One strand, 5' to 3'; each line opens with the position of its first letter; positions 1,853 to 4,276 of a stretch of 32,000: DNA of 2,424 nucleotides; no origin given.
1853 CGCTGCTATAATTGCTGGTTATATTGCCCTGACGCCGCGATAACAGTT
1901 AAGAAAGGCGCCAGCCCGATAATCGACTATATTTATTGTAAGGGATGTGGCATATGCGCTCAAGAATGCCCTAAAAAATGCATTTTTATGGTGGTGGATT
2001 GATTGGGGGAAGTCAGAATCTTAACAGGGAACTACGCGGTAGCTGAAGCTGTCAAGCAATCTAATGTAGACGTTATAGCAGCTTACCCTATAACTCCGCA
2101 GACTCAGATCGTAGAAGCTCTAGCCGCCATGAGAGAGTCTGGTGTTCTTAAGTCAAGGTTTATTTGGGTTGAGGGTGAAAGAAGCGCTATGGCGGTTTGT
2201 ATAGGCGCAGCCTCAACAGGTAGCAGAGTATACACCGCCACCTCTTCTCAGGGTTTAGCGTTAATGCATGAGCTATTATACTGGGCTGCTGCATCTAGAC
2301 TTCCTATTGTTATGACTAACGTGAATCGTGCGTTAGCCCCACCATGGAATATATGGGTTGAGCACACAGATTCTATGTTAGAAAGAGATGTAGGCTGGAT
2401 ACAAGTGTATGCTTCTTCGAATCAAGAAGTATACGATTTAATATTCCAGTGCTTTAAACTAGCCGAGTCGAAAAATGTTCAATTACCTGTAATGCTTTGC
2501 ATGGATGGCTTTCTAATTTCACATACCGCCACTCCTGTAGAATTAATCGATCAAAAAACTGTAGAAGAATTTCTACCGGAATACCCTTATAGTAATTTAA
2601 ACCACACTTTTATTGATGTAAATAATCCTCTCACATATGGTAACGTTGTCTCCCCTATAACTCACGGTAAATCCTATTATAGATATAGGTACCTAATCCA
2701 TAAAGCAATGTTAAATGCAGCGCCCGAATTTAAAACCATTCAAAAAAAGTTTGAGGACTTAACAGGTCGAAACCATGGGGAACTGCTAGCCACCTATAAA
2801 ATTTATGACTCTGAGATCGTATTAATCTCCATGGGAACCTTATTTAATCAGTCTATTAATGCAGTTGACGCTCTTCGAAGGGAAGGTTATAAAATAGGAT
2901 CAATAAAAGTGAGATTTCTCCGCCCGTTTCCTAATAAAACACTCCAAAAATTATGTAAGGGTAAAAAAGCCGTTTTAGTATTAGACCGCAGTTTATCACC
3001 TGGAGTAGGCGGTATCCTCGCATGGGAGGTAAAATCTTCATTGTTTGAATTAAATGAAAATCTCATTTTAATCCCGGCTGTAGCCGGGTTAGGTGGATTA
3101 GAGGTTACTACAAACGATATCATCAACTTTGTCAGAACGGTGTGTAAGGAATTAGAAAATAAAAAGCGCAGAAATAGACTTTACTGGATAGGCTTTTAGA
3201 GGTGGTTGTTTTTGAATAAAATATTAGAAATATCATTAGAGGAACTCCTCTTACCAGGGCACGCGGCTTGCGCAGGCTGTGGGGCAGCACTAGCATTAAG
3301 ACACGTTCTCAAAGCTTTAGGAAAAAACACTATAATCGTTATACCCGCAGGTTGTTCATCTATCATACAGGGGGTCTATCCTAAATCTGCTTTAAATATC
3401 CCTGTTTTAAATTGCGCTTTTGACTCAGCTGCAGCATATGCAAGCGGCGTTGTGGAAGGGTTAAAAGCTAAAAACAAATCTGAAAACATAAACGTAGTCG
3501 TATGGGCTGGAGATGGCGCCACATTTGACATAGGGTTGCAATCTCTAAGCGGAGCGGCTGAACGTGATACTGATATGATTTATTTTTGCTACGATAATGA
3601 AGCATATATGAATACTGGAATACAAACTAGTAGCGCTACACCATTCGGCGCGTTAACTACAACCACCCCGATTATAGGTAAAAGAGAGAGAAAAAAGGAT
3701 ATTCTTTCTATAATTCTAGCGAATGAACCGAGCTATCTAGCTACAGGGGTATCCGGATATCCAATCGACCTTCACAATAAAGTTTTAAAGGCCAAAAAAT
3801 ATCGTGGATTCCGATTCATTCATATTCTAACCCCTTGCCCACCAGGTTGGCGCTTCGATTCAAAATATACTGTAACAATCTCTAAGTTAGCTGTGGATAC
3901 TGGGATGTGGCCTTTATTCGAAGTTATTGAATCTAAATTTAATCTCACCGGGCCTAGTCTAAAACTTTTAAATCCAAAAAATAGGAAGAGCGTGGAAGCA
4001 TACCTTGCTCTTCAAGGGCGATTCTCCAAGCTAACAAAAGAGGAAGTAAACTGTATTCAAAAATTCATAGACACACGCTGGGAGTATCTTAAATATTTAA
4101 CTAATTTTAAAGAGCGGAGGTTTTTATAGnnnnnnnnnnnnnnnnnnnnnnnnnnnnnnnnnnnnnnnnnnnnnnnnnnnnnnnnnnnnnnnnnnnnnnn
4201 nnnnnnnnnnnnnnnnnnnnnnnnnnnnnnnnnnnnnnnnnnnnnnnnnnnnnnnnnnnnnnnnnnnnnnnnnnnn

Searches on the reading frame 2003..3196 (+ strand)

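Call 65: search_protein_families(library=pfam, proteins=[window:2003-3196:+], max_evalue=0.0001)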
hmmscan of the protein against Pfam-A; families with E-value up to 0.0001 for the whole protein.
window:2003-3196:+ (398 aa): 3 families
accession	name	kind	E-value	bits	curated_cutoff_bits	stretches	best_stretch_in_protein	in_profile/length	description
PF01855.24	POR_N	-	1.9e-66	224.5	27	1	15-238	1-216/231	Pyruvate flavodoxin/ferredoxin oxidoreductase, thiamine diP-bdg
PF17147.9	PFOR_II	-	4.2e-24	85.3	27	1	271-373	2-102/102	Pyruvate:ferredoxin oxidoreductase core domain II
PF02780.25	Transketolase_C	-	5e-08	33.3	25.9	1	270-340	10-81/124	Transketolase, C-terminal domain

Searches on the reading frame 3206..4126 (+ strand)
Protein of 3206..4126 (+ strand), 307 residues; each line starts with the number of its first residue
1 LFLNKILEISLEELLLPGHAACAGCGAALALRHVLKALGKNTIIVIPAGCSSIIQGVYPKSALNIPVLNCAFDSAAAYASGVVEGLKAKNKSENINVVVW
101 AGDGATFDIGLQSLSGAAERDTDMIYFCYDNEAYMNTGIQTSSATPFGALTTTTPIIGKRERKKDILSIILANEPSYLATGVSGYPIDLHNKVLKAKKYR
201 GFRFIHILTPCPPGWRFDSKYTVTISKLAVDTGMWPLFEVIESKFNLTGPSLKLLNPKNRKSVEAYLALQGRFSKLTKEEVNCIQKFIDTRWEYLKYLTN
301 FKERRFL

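Call 65: search_protein_families(library=pfam, proteins=[window:3206-4126:+], max_evalue=0.0001)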
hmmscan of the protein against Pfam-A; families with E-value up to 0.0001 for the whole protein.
window:3206-4126:+ (307 aa): 1 family
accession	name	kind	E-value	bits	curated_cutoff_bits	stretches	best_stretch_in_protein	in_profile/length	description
PF02775.26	TPP_enzyme_C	-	1.5e-13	51.2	21.9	1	67-207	25-151/151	Thiamine pyrophosphate enzyme, C-terminal TPP binding domain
